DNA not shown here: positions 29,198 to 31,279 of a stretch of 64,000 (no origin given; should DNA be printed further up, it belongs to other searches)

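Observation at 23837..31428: Co-oriented HTH / repeat-tailed S8 protease / membrane HD-GYP / TPR-sigma54-activator module with its own -24/-12 promoter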

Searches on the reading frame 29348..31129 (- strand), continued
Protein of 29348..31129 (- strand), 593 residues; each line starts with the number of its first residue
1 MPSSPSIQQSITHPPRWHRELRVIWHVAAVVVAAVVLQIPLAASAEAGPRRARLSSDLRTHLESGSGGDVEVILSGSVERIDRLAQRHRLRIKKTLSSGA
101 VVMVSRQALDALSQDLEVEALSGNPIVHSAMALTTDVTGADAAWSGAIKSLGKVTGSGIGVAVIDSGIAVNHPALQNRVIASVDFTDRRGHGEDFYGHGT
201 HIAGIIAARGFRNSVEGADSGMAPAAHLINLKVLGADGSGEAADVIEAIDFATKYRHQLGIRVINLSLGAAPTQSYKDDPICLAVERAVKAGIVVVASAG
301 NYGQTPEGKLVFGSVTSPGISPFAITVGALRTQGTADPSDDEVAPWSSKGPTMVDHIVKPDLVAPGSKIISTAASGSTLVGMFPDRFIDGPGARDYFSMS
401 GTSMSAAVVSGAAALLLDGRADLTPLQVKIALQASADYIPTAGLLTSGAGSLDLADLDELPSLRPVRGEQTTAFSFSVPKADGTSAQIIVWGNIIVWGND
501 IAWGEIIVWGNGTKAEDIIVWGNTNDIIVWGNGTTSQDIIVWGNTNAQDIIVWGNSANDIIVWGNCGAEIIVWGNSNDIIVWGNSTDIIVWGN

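Call 33: find_related_loci(query=A2, collection=genome_contigs, flank=10000)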
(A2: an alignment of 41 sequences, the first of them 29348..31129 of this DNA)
Query A2 (593 aa) in genome_contigs; peptide patterns used: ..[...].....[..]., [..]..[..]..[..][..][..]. (x = any residue, [..] = any of these).
600 stretches matched a pattern (row limit reached: there are more); 580 encode a relative of the query (tblastn E <= 1e-3); the best 80 are kept; 80 distinct loci.
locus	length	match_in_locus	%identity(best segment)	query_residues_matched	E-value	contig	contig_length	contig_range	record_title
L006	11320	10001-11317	64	13-454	3e-143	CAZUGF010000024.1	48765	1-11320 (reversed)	MAG TPA_asm: uncultured Bifidobacteriaceae bacterium isolate SRP344714_co1_258 genome assembly, contig: NODE_1542_length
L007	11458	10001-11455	49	37-523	8e-129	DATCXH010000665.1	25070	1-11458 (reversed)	MAG TPA_asm: Vicinamibacterales bacterium isolate SMAG_U7434 k141_139997, whole genome shotgun sequence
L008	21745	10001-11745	50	2-556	7e-114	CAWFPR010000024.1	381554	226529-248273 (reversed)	MAG: uncultured Acidobacteriota bacterium isolate MFD05442.bin.1.130 genome assembly, contig: contig_5082, whole genome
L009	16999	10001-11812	38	46-593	8e-104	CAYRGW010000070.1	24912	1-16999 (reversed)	MAG TPA_asm: uncultured Solibacteraceae bacterium isolate SRP062349_co6_19 genome assembly, contig: NODE_1277_length_249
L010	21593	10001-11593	41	29-557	8e-104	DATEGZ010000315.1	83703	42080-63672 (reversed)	MAG TPA_asm: Vicinamibacterales bacterium isolate SMAG_U8798 k141_1903869, whole genome shotgun sequence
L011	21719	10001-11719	39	34-593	2e-103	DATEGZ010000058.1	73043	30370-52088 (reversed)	MAG TPA_asm: Vicinamibacterales bacterium isolate SMAG_U8798 k141_981539, whole genome shotgun sequence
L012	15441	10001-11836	37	46-593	6e-103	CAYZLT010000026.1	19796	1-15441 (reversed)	MAG TPA_asm: uncultured Solibacteraceae bacterium isolate SRP128246_co1_360 genome assembly, contig: NODE_5684_length_19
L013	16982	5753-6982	47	50-454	4e-98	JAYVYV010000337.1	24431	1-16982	MAG: Acidobacteriota bacterium isolate GL86_DN_metabat_16_sub GL86_DN_metabat_16_sub_336, whole genome shotgun sequence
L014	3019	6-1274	45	155-593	1e-99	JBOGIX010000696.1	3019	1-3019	MAG: Vicinamibacterales bacterium isolate SC-S_metawrap_bin.101 k127_4267264, whole genome shotgun sequence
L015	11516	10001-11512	44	50-544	2e-95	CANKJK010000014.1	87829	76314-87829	MAG: Acidobacteria bacterium isolate RH-27jun17-225 genome assembly, contig: RH-27jun17-C670, whole genome shotgun seque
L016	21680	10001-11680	39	25-558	7e-95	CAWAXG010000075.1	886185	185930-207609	MAG: uncultured Acidobacteriota bacterium isolate MFD05567.bin.1.264 genome assembly, contig: contig_831, whole genome s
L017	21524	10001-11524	39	71-543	3e-87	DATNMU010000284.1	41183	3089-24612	MAG TPA_asm: Candidatus Acidoferrum sp. isolate SMAG_U11487 k141_116342, whole genome shotgun sequence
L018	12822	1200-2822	38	53-561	9e-89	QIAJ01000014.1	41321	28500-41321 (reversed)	MAG: Acidobacteria bacterium isolate gp1 AA132 14_0903_13_30cm_scaffold_192326_curated, whole genome shotgun sequence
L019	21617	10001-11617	36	52-559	8e-84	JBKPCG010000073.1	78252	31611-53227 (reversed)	MAG: Acidobacteriota bacterium isolate GB_EKS_MAG_00058 GB_EKS_000000469939, whole genome shotgun sequence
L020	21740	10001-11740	37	13-557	4e-82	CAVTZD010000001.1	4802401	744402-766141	MAG: uncultured Acidobacteriaceae bacterium isolate MFD09286.bin.1.46 genome assembly, contig: contig_23465, whole genom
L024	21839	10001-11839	39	9-565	2e-104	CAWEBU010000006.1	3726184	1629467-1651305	MAG: uncultured Acidobacteriota bacterium isolate MFD01275.bin.1.248 genome assembly, contig: contig_5965, whole genome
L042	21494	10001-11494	35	99-567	5e-71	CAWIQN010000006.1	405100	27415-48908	MAG: uncultured Acidobacteriota bacterium isolate MFD01716.bin.1.129 genome assembly, contig: contig_22132, whole genome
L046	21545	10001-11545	35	101-575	5e-70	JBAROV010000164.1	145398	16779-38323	MAG: Vicinamibacterales bacterium isolate MFD13504_ilm_asm_bin1 k127_345499, whole genome shotgun sequence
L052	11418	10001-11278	40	153-585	4e-67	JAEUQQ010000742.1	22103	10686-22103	MAG: Acidobacteria bacterium isolate new MAG-255 k141_3355089, whole genome shotgun sequence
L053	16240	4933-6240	36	43-454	2e-67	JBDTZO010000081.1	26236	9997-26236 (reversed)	MAG: Acidobacteriota bacterium isolate cluster4_bin.169 NODE_2821_length_26236_cov_8.413773, whole genome shotgun sequen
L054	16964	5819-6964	43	101-498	4e-67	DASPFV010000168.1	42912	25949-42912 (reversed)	MAG TPA_asm: Vicinamibacterales bacterium isolate SMAG_U16434 k141_487486, whole genome shotgun sequence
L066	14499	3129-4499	35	31-463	4e-64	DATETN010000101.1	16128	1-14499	MAG TPA_asm: Pyrinomonadaceae bacterium isolate SMAG_U8316 k141_2209852, whole genome shotgun sequence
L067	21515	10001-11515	34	62-544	4e-64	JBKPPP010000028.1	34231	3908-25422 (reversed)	MAG: Acidobacteriota bacterium isolate GS_EKS_MAG_00099 GS_EKS_000000351165, whole genome shotgun sequence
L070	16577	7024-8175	41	155-510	5e-65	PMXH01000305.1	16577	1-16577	MAG: Acidobacteriaceae bacterium isolate bog_174 73.20110700_S3M.98_contig_38462, whole genome shotgun sequence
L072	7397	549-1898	37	30-454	7e-63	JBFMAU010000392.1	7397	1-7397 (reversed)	MAG: Acidobacteriota bacterium isolate MAG146 MAG146_392, whole genome shotgun sequence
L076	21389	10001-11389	37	108-556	1e-61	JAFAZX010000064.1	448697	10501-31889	MAG: Acidobacteriota bacterium isolate CP_BM_RX_R9_16 BM_RX_R9_k147_1808495, whole genome shotgun sequence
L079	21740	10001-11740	32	13-556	1e-59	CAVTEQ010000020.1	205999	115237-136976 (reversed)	MAG: uncultured Acidobacteriota bacterium isolate MFD09286.bin.1.183 genome assembly, contig: contig_71699, whole genome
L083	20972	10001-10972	39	153-454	7e-59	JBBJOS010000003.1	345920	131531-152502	MAG: Pyrinomonadaceae bacterium isolate RDP_SRG_07 MBC-RDOWN_F0-S0_6, whole genome shotgun sequence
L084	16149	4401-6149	33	39-593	5e-72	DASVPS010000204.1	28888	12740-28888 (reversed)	MAG TPA_asm: Pyrinomonadaceae bacterium isolate SMAG_U3185 k141_376937, whole genome shotgun sequence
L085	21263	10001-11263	37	138-545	5e-57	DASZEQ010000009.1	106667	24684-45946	MAG TPA_asm: Pyrinomonadaceae bacterium isolate SMAG_U6498 k141_401528, whole genome shotgun sequence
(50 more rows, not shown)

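Call 41: predict_structure(alignment_id=A2)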
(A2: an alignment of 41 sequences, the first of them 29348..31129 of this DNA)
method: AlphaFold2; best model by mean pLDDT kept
length: 593 residues; sequences in the alignment: 41
mean_pLDDT: 73.4   pTM: 0.65
mean pLDDT of the five models: 73.4, 72.9, 71.9, 68.4, 67.2
residues with pLDDT >= 90: 225; 70-90: 161; 50-70: 55; < 50: 152
segments of 3 or more residues with pLDDT < 50: 1-5, 7-15, 44-46, 126-131, 466-481, 485-593
pLDDT, mean of each block of 10 residues (from residue 1): 40 48 77 74 57 80 86 89 97 83 94 93 57 76 91 96 97 93 92 95 94 68 97 92 88 98 93 78 92 95 72 75 93 78 81 59 92 93 85 82 95 97 94 87 76 86 50 42 47 37 28 32 33 33 37 38 38 40 36 32
secondary structure, 60 per line:
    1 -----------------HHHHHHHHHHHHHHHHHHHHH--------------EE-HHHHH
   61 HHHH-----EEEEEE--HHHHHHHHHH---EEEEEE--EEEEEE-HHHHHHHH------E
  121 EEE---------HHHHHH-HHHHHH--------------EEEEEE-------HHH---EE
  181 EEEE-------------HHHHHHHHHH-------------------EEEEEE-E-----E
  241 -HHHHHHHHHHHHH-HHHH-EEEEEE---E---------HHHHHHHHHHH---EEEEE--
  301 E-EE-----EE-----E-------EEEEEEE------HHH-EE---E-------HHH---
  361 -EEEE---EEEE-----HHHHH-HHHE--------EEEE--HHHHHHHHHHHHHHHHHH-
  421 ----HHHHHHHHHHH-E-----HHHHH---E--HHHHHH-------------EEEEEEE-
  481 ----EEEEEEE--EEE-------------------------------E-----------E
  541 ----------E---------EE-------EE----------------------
elements in order: H18-38 H56-64 E70-75 H78-87 E91-96 E99-104 H106-113 E120-123 H133-138 H140-145 E160-165 E179-184 H198-207 E227-232 H242-254 H256-259 E261-266 H280-290 E294-298 E325-331 E362-365 E369-372 H378-382 E396-399 H402-419 H425-435 H443-447 H454-459 E473-479 E485-491 E494-496

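Call 44: search_protein_families(library=pfam, proteins=[L020:718-2553:-, L020:2803-5343:+, L020:5346-6248:+, L020:7035-8741:+, L020:8836-9672:+, L020:9953-11788:+, L020:11797-12549:+, L020:13060-14145:+, L079:11861-12631:+, L079:12860-14191:+], max_evalue=0.001)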
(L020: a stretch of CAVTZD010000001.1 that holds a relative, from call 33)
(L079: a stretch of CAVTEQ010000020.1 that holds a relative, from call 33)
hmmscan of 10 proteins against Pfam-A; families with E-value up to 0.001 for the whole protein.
L020:718-2553:- (611 aa): 11 families
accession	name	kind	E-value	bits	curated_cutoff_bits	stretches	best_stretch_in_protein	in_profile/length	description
PF00158.32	Sigma54_activat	-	6.9e-67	224.8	20.2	1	186-350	3-167/168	Sigma-54 interaction domain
PF14532.12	Sigma54_activ_2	-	3.1e-19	70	25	1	187-355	3-138/138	Sigma-54 interaction domain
PF25601.1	AAA_lid_14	-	1.9e-17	63.3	27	1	356-430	1-80/87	AAA+ ATPase lid domain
PF02954.25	HTH_8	-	1e-15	57.6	22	1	443-482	3-42/42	Bacterial regulatory protein, Fis family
PF07238.19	PilZ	-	4.9e-11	43.3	22.5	1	502-598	2-100/102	PilZ domain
PF18024.7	HTH_50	-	5.4e-07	29.6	27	1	442-485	8-50/50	Helix-turn-helix domain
PF07728.20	AAA_5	-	2.4e-05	24.8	22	1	208-326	2-123/139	AAA domain (dynein-related subfamily)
PF13191.12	AAA_16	-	0.00014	22.8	32.6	1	196-244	14-63/167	AAA ATPase domain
PF01078.27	Mg_chelatase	-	0.00021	21.2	20.3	0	263-296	93-126/207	Magnesium chelatase, subunit ChlI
PF00004.35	AAA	-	0.00061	20.7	21.2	0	208-341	1-127/131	ATPase family associated with various cellular activities (AAA)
PF13426.13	PAS_9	-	0.00074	20.2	27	0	47-140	3-88/103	PAS domain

L020:2803-5343:+ (846 aa): 8 families
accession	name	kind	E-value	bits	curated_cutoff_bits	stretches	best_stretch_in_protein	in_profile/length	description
PF13487.12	HD_5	-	1.8e-42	145.4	27.2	1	283-444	6-170/170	HD domain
PF00990.26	GGDEF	-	2.1e-39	135.3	23.8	1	675-827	1-157/161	Diguanylate cyclase, GGDEF domain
PF01966.28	HD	-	2.1e-22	80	22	1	293-412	3-115/116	HD domain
PF13185.12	GAF_2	-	2.2e-14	54.2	28.6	1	569-662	40-135/136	GAF domain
PF01590.32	GAF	-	1.1e-10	42.6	22.4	1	529-661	2-132/133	GAF domain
PF13492.12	GAF_3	-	8.6e-08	33.1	27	1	538-664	11-129/129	GAF domain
PF20972.2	MASE9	-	0.00013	22.4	24.3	1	79-218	42-173/203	MASE9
PF08668.18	HDOD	-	0.00096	19.1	22.9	0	292-380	96-194/196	HDOD domain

L020:5346-6248:+ (300 aa): 1 family
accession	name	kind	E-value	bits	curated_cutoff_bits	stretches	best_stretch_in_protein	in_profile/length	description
PF00528.27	BPD_transp_1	-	2.3e-14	54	26.4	1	129-295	3-178/184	Binding-protein-dependent transport system inner membrane component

L020:7035-8741:+ (568 aa): 1 family
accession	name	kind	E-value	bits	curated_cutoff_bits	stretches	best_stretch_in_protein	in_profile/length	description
PF00496.27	SBP_bac_5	-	9.4e-70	236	32.4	1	103-479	2-366/368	Bacterial extracellular solute-binding proteins, family 5 Middle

L020:8836-9672:+ (278 aa): 5 families
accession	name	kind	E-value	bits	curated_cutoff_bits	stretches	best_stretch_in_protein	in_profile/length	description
PF00005.33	ABC_tran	-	7.3e-30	104.8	25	1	26-187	1-137/137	ABC transporter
PF08352.17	oligo_HPY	-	2.1e-05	25.2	27.1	1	238-270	1-33/65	Oligopeptide/dipeptide transporter, C-terminal region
PF02463.25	SMC_N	-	4.9e-05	23.3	40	1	38-221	26-203/220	RecF/RecN/SMC N terminal domain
PF13555.12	AAA_29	-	0.00013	22.1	27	1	30-64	16-50/61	P-loop containing region of AAA domain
PF13401.12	AAA_22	-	0.00016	22.4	27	0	38-214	7-120/130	AAA domain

L020:9953-11788:+ (611 aa): 1 family
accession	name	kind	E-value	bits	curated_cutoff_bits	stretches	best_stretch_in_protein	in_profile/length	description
PF00082.27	Peptidase_S8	-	2.8e-54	184.8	21.8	1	163-457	1-274/288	Subtilase family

L020:11797-12549:+ (250 aa): 0 families

L020:13060-14145:+ (361 aa): 2 families
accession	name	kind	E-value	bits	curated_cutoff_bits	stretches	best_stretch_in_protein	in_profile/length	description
PF06071.19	YchF-GTPase_C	-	3.4e-35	120.5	27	1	277-359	1-83/84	Protein of unknown function (DUF933)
PF01926.29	MMR_HSR1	-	0.00016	22.2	21.9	1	3-100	2-85/113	50S ribosome-binding GTPase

L079:11861-12631:+ (256 aa): 0 families

L079:12860-14191:+ (443 aa): 9 families
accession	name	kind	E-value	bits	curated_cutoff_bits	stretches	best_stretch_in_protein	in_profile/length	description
PF00158.32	Sigma54_activat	-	3.7e-67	225.6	20.2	1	22-185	4-167/168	Sigma-54 interaction domain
PF14532.12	Sigma54_activ_2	-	1.2e-22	81.1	25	1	23-190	4-138/138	Sigma-54 interaction domain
PF25601.1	AAA_lid_14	-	1.1e-19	70.4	27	1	191-262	1-77/87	AAA+ ATPase lid domain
PF02954.25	HTH_8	-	4.6e-14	52.3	22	1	274-314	2-42/42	Bacterial regulatory protein, Fis family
PF07238.19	PilZ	-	2.1e-07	31.6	22.5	1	333-429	2-101/102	PilZ domain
PF07728.20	AAA_5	-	3.7e-06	27.4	22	1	43-162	2-124/139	AAA domain (dynein-related subfamily)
PF01078.27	Mg_chelatase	-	5.7e-05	23.1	20.3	0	98-133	93-128/207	Magnesium chelatase, subunit ChlI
PF13191.12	AAA_16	-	0.0007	20.6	32.6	0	24-66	6-50/167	AAA ATPase domain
PF00004.35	AAA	-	0.00072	20.4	21.2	0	43-177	1-128/131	ATPase family associated with various cellular activities (AAA)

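Call 56: search_protein_families(library=pfam, proteins=[P0057, P0095, P0116, P0042], max_evalue=10)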
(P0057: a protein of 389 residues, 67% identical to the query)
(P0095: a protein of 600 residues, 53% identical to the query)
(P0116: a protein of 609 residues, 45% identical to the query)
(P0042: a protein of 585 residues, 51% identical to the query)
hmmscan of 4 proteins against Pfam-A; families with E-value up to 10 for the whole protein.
P0057 (389 aa): 2 families
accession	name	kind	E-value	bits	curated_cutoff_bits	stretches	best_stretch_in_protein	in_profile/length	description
PF00082.27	Peptidase_S8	-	8.9e-35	120.8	21.8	1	1-215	77-273/288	Subtilase family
PF21300.2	LbR_Ice_bind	-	2.3e-14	53.7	30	2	293-373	15-97/97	Grass antifreeze beta roll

P0095 (600 aa): 4 families
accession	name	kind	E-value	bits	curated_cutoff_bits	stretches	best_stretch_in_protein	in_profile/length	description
PF00082.27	Peptidase_S8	-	7.3e-44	150.6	21.8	1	155-428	1-270/288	Subtilase family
PF21300.2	LbR_Ice_bind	-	6.6e-08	33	30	3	543-583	9-47/97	Grass antifreeze beta roll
PF18492.6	ORF_2_N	-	0.054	14.1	29.2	1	68-110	56-100/122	Open reading frame 2 N-terminal domain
PF21254.3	AGA-YXIM_GBD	-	0.083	13.2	27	1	194-259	5-69/138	Beta-agarase/YXIM esterase-like, galactose-binding domain-like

P0116 (609 aa): 2 families
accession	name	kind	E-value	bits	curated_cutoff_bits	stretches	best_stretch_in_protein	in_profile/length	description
PF00082.27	Peptidase_S8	-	3e-48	165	21.8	1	146-422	1-273/288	Subtilase family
PF00353.25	HemolysinCabind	-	1.5e-06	28.5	23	3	539-573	1-35/36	RTX calcium-binding nonapeptide repeat (4 copies)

P0042 (585 aa): 1 family
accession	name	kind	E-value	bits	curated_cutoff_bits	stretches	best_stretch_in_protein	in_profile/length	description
PF00082.27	Peptidase_S8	-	7e-53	180.2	21.8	1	152-434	1-272/288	Subtilase family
